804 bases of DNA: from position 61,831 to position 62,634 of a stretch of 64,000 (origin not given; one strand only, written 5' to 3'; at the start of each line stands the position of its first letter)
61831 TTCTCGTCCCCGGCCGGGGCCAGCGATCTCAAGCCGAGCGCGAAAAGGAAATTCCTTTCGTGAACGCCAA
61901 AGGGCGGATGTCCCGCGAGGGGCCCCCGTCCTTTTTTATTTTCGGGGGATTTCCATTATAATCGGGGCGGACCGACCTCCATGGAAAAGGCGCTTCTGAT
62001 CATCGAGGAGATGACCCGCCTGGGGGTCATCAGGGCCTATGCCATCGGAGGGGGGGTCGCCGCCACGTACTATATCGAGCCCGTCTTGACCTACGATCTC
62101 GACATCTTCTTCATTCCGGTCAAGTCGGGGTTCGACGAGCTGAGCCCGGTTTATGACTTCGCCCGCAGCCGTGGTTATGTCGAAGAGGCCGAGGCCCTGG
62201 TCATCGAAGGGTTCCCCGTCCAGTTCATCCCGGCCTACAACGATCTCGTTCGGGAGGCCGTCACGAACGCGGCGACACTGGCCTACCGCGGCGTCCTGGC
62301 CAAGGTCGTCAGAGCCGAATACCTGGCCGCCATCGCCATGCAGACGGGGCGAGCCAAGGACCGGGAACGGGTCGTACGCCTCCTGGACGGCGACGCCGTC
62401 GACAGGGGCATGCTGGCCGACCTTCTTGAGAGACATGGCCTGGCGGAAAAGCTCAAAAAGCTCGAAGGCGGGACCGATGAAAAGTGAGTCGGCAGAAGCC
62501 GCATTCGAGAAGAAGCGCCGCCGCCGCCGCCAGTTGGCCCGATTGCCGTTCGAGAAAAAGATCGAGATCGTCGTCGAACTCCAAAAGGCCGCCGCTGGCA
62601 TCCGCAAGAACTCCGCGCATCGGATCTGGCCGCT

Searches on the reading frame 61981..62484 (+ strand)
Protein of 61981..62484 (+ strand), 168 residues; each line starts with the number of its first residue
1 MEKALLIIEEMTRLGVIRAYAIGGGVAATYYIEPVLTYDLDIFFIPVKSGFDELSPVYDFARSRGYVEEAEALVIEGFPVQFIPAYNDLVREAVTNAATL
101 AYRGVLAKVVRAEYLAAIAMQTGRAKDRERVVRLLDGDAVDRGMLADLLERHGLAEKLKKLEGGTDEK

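Call 3: search_protein_families(library=pfam, proteins=[window:61981-62484:+], max_evalue=1)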
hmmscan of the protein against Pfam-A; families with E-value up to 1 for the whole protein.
window:61981-62484:+ (168 aa): 0 families

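Call 5: search_protein_families(library=ncbifam, proteins=[window:61981-62484:+], max_evalue=1)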
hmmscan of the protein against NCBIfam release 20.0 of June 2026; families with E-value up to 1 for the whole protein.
window:61981-62484:+ (168 aa): 0 families

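Call 6: search_protein_families(library=padloc, proteins=[window:61981-62484:+], max_evalue=1)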
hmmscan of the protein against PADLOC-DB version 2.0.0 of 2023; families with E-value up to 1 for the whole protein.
window:61981-62484:+ (168 aa): 0 families

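Call 7: search_solved_structures(query=window:61981-62484:+, max_evalue=10)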
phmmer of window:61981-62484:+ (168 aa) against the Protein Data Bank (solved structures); distinct sequences matched with E-value up to 10: 13.
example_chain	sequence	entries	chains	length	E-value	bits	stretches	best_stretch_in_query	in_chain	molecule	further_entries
6eic_C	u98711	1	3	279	0.2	15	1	16-82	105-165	Mycobacterium Tuberculosis Monoglyceride Lipase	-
7p0y_A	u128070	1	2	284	0.21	15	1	16-81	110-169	Monoacylglycerol lipase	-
7ozm_A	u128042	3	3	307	0.25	14.7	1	16-81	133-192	Monoacylglycerol lipase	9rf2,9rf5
9rhw_A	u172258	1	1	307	0.25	14.7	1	16-81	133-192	Monoacylglycerol lipase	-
7dv5_U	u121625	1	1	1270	0.73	13.2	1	88-160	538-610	Bile salt export pump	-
7ndf_A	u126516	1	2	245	0.75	13.1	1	101-164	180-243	Lipid A ABC transporter ATP-binding protein/permease MsbA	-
9n1y_A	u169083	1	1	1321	0.76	13.1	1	88-160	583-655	Bile salt export pump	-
36cg_U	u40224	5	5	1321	0.76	13.1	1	88-160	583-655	Bile salt export pump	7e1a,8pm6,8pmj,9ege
8pmd_A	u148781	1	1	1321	0.76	13.1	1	88-160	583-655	Bile salt export pump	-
9or0_A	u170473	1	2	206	1.1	12.6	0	46-151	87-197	N-hydroxylamine dehydratase (NohD)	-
9oqz_A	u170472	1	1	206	1.3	12.4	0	46-151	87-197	N-hydroxylamine dehydratase (NohD)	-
9oqx_A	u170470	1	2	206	1.3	12.4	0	46-151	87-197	N-hydroxylamine dehydratase (NohD)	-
9oqv_A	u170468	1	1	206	1.4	12.2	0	46-151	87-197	N-hydroxylamine dehydratase (NohD)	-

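Call 8: find_homologous_proteins(query=window:61981-62484:+, max_evalue=0.001)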
Query window:61981-62484:+ (168 aa): 1006 proteins with E <= 0.001 among 1222 candidates; the best 120 are listed.
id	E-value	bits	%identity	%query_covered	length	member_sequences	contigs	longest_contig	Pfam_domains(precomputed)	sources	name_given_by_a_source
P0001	4.8e-93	327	93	100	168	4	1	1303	-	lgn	-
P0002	2.9e-86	305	83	100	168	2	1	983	-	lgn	-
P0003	3.0e-83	295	82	100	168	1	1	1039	-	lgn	-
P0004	5.9e-83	295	82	100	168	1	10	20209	-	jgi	jgi:hypothetical protein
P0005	1.0e-81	290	79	100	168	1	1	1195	-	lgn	-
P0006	2.1e-81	289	81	100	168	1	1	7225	-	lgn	-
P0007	3.0e-81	289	80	100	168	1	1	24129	-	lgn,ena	-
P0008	8.1e-81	288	79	100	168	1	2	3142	-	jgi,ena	-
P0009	8.4e-81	288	79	100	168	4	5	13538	-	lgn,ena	-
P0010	3.5e-80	286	81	100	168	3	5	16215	-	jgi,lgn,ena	-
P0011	3.8e-80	285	79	100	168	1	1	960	-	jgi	jgi:hypothetical protein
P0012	1.1e-79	284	78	100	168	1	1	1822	-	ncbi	-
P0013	2.9e-79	283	79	100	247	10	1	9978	-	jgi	jgi:hypothetical protein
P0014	3.5e-79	282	76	100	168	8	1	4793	-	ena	-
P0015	5.7e-79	282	77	100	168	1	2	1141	-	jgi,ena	-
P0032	9.4e-77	274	75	100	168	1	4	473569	-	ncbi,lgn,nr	ncbi:MAG: hypothetical protein H5U06_00630 [Candidatus Aminicenantes bacterium]|nr:hypothetical prot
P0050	3.0e-75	269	74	100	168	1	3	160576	-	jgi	jgi:hypothetical protein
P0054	8.6e-75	268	73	100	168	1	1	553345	-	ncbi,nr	ncbi:MAG: hypothetical protein SCM96_05185 [Acidobacteriota bacterium]|nr:hypothetical protein [Acid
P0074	6.0e-73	262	75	98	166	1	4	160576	-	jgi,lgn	jgi:hypothetical protein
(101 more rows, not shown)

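Call 10: find_encoding_contigs(protein=P0032, flank=5000, max_places=4)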
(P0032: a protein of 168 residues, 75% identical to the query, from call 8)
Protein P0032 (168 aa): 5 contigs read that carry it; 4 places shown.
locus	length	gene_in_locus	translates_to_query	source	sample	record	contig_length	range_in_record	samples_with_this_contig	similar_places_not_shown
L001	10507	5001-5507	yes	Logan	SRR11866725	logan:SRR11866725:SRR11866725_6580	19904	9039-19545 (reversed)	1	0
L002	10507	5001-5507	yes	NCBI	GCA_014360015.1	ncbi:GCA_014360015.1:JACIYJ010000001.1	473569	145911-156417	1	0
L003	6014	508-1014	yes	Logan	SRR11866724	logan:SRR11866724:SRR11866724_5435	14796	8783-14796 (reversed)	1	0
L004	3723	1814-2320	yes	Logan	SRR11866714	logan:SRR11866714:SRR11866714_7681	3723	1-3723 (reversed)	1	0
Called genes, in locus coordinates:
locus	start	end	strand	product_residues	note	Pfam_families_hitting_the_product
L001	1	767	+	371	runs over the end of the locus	PF13398:Peptidase_M50B (weak), PF02163:Peptidase_M50, PF00571:CBS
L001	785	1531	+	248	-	PF00730:HhH-GPD, PF00633:HHH (weak), PF10576:EndIII_4Fe-2S (faint)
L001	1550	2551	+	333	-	PF04055:Radical_SAM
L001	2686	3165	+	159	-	PF01951:Archease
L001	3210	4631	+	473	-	PF01139:RtcB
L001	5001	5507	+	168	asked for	-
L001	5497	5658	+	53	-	-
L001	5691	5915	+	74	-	-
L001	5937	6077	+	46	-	-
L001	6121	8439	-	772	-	PF18961:DUF5703_N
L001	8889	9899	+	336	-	PF19187:HTH_PafC (faint), PF13280:WYL, PF25583:WCX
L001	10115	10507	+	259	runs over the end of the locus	PF21350:Cas6_I-A (faint), PF01881:Cas_Cas6_C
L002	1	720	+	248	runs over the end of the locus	PF00730:HhH-GPD, PF00633:HHH (weak), PF10576:EndIII_4Fe-2S (faint)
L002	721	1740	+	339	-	PF04055:Radical_SAM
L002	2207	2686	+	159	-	PF01951:Archease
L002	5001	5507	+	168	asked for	-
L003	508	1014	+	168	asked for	-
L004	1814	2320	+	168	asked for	-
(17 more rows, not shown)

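Call 11: find_encoding_contigs(protein=P0054, flank=5000, max_places=3)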
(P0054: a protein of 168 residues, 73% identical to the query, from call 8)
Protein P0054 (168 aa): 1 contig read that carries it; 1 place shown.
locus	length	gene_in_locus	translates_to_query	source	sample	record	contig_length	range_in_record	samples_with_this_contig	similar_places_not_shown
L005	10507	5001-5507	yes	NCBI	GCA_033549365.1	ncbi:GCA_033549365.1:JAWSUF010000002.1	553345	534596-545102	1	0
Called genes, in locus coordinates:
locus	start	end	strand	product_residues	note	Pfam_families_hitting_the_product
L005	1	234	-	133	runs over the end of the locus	PF01850:PIN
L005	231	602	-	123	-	-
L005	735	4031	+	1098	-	PF26549:Tricorn_N, PF07676:PD40, PF26549:Tricorn_N, PF26550:Tricorn_2nd, PF07676:PD40 (weak), PF14684:Tricorn_C1, PF14685:PDZ_Tricorn, PF03572:Peptidase_S41, +2 more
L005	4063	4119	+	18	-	-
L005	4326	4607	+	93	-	PF02604:PhdYeFM_antitox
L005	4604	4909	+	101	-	PF05016:ParE_toxin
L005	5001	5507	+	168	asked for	-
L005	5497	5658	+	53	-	-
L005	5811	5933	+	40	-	-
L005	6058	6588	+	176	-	PF04542:Sigma70_r2, PF04545:Sigma70_r4, PF08281:Sigma70_r4_2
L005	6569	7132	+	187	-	-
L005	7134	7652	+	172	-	-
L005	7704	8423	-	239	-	PF03544:TonB_C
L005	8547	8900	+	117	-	-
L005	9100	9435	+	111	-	PF02604:PhdYeFM_antitox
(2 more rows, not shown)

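Call 13: find_encoding_contigs(protein=P0050, flank=5000, max_places=3)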
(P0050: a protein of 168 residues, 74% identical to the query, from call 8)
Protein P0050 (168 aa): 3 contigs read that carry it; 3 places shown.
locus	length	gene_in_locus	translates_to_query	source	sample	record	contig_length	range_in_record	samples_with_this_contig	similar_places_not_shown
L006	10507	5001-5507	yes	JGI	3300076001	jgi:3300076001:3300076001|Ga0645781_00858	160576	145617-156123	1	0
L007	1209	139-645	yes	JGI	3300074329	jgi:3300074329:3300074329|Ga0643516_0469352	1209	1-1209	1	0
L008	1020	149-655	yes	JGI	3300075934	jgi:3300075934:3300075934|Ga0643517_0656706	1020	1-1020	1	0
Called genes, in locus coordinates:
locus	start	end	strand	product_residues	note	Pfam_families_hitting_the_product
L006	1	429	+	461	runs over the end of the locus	PF02310:B12-binding, PF04055:Radical_SAM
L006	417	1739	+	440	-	PF04055:Radical_SAM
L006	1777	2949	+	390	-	PF04055:Radical_SAM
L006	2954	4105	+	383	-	-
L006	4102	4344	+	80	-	-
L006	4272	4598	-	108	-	-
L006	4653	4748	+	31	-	PF00076:RRM_1 (weak)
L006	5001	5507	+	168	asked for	-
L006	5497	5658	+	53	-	-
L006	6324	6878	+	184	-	-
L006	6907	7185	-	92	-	-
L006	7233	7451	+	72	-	-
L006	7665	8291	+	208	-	PF00753:Lactamase_B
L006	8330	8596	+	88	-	-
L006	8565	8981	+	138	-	PF13560:HTH_31, PF01381:HTH_3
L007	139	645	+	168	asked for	-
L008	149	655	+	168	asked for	-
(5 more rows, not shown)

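Call 14: find_encoding_contigs(protein=P0074, flank=5000, max_places=3)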
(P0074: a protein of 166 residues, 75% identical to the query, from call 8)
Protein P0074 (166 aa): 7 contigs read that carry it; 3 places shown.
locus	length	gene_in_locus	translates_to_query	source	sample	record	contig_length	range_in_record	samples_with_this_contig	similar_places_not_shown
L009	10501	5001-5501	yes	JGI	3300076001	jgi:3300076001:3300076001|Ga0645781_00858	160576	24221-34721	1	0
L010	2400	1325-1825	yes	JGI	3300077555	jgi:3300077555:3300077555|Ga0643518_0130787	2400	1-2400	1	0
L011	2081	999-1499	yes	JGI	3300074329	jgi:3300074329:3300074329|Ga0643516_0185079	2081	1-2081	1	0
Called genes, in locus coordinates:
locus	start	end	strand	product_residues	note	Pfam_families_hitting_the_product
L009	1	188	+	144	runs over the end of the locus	-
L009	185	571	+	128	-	-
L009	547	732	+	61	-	-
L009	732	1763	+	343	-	PF17170:DUF5128 (weak)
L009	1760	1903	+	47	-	-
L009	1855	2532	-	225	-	-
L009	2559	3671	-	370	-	-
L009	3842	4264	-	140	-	PF01934:HepT-like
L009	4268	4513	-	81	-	PF18765:Polbeta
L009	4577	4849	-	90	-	-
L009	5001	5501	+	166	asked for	-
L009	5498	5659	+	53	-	-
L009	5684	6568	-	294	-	PF04951:Peptidase_M55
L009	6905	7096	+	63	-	-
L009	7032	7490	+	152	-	-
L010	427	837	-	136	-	PF01909:NTP_transf_2 (weak), PF18765:Polbeta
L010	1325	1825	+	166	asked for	-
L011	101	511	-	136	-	PF18765:Polbeta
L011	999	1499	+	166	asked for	-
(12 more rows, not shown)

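Call 18: search_solved_structures(query=A1, max_evalue=10, show_alignments=3)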
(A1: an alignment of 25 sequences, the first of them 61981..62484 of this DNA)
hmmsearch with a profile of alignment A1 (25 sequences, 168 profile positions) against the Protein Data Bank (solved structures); distinct sequences matched with E-value up to 10: 9.
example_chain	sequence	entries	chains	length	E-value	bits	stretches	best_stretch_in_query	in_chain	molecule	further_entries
7uqz_t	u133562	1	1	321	0.093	15.6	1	98-148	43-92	Ribosome biogenesis protein RLP7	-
11aa_t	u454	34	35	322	0.093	15.6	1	98-148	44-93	Ribosome biogenesis protein RLP7 | RLP7 isoform 1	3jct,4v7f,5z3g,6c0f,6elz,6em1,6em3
6cb1_t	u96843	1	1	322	0.47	13.3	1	107-148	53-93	Ribosome biogenesis protein RLP7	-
6eic_C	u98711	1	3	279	0.49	13.2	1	16-62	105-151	Mycobacterium Tuberculosis Monoglyceride Lipase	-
7p0y_A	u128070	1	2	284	0.53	13.1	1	16-62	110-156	Monoacylglycerol lipase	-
9rhw_A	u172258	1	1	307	0.59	13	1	16-62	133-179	Monoacylglycerol lipase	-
7ozm_A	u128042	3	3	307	0.61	12.9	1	16-62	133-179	Monoacylglycerol lipase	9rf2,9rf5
6nyy_A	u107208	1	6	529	0.98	12.3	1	84-157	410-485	AFG3-like protein 2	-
6dlm_A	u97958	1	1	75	2.8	10.8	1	125-164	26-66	DHD127_A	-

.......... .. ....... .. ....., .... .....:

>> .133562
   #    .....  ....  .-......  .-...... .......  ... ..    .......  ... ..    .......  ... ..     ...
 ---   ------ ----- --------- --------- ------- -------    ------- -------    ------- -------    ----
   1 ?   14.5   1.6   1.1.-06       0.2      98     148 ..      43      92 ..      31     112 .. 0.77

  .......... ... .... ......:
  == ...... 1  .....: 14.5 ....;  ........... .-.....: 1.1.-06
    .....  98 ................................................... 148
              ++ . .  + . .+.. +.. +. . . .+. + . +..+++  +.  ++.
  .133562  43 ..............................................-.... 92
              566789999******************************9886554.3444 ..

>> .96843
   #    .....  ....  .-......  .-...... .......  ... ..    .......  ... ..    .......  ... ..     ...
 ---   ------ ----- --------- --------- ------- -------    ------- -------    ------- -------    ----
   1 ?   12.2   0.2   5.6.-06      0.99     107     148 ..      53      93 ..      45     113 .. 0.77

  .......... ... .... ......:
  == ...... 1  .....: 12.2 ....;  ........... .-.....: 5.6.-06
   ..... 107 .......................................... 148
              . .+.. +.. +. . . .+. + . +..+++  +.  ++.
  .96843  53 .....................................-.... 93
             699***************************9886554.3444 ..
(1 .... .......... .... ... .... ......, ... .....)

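Call 23: predict_structure(alignment_id=A1)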
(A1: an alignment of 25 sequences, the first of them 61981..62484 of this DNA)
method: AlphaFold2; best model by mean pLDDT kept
length: 168 residues; sequences in the alignment: 25
mean_pLDDT: 51.9   pTM: 0.50
mean pLDDT of the five models: 51.9, 51.8, 50.5, 50.0, 49.5
residues with pLDDT >= 90: 7; 70-90: 41; 50-70: 26; < 50: 94
segments of 3 or more residues with pLDDT < 50: 1-7, 10-54, 56-58, 64-86, 100-108, 164-168
pLDDT, mean of each block of 10 residues (from residue 1): 45 40 25 24 30 48 42 30 50 63 45 74 70 70 88 87 49
secondary structure, 60 per line:
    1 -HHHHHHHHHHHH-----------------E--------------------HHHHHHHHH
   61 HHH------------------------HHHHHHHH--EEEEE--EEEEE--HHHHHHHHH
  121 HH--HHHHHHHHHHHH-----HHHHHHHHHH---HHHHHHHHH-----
elements in order: H2-13 H52-63 H88-95 E98-102 E105-109 H112-122 H125-136 H142-151 H155-163

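Call 24: search_protein_representatives(alignment_id=A1)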
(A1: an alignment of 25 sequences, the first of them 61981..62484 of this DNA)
Query: 25 sequences, 168 profile positions. Proteins with E-value up to 0.001 (for the whole library): 2067; up to 1e-10: 972; up to 1e-30: 135. The best 150 are listed.
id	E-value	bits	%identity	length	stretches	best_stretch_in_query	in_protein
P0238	4.0e-57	208.8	-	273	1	1-164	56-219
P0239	1.1e-55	204.1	-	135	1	1-104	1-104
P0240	1.3e-52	194.2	-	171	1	1-167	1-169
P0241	1.3e-48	181.1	-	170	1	1-161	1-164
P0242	1.8e-48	180.6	-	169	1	1-165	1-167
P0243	2.7e-47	176.8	-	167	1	1-160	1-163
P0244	1.0e-46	174.9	-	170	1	1-162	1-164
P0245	1.1e-45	171.5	-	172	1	1-164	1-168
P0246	3.6e-44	166.7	-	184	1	1-155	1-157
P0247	5.8e-44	166.0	-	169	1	1-163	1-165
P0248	7.3e-44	165.6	-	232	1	1-159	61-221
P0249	1.3e-43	164.8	-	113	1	41-165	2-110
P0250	7.2e-43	162.4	-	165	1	3-160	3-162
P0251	2.4e-42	160.7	-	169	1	1-163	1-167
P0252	5.7e-42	159.5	-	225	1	1-162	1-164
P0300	1.2e-34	135.7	-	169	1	6-164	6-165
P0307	2.6e-34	134.6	-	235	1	1-161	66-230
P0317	1.6e-33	132.0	-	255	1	1-160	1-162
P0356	2.0e-31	125.2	-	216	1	1-161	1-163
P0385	7.3e-30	120.1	-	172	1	3-165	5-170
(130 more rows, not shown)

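Call 26: search_protein_families(library=pfam, alignment_id=A2, max_evalue=0.1)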
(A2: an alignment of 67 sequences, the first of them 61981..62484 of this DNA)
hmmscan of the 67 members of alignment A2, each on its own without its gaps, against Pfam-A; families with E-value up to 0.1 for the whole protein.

A. member 1, window:61981-62484:+ (168 aa): 0 families

B. families by the number of members that match (of 67 scanned): 18 families
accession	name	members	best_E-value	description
PF09970.15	DUF2204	37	2.8e-08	Nucleotidyl transferase of unknown function (DUF2204)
PF08843.17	AbiEii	2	0.01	Nucleotidyl transferase AbiEii toxin, Type IV TA system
PF21102.3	DprA_N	1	0.0098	DprA-like N-terminal HHH domain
PF21966.2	AppA_SCHIC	1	0.011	AppA, sensor containing heme instead of cobalamin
PF12844.13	HTH_19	1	0.013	Helix-turn-helix domain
PF06183.18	DinI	1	0.02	DinI-like family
PF08967.16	ENCP4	1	0.022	Putative type 4B encapsulin shell protein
PF23206.1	PCDH15_12th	1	0.028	PCDH15-like domain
PF10437.14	Lip_prot_lig_C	1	0.035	Bacterial lipoate protein ligase C-terminus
PF16878.10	SIX1_SD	1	0.035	Transcriptional regulator, SIX1, N-terminal SD domain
PF06213.17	CobT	1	0.04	Cobalamin biosynthesis protein CobT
PF01712.25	dNK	1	0.058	Deoxynucleoside kinase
PF12816.13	TPR_Vps8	1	0.083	Vps8 central TPR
PF03851.20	UvdE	1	0.086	UV-endonuclease UvdE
PF13041.12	PPR_2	1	0.088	PPR repeat family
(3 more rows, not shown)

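Call 27: search_solved_structures(query=A2, max_evalue=10, show_alignments=3)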
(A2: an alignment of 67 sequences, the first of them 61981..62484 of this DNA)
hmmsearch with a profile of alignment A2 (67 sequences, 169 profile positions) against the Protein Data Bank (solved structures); distinct sequences matched with E-value up to 10: 1.
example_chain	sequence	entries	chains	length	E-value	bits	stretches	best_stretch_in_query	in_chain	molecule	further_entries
8an4_A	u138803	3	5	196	1.5e-06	31.4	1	15-141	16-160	Bacterial toxin | Nucleotidyl transferase AbiEii/AbiGii toxin family protein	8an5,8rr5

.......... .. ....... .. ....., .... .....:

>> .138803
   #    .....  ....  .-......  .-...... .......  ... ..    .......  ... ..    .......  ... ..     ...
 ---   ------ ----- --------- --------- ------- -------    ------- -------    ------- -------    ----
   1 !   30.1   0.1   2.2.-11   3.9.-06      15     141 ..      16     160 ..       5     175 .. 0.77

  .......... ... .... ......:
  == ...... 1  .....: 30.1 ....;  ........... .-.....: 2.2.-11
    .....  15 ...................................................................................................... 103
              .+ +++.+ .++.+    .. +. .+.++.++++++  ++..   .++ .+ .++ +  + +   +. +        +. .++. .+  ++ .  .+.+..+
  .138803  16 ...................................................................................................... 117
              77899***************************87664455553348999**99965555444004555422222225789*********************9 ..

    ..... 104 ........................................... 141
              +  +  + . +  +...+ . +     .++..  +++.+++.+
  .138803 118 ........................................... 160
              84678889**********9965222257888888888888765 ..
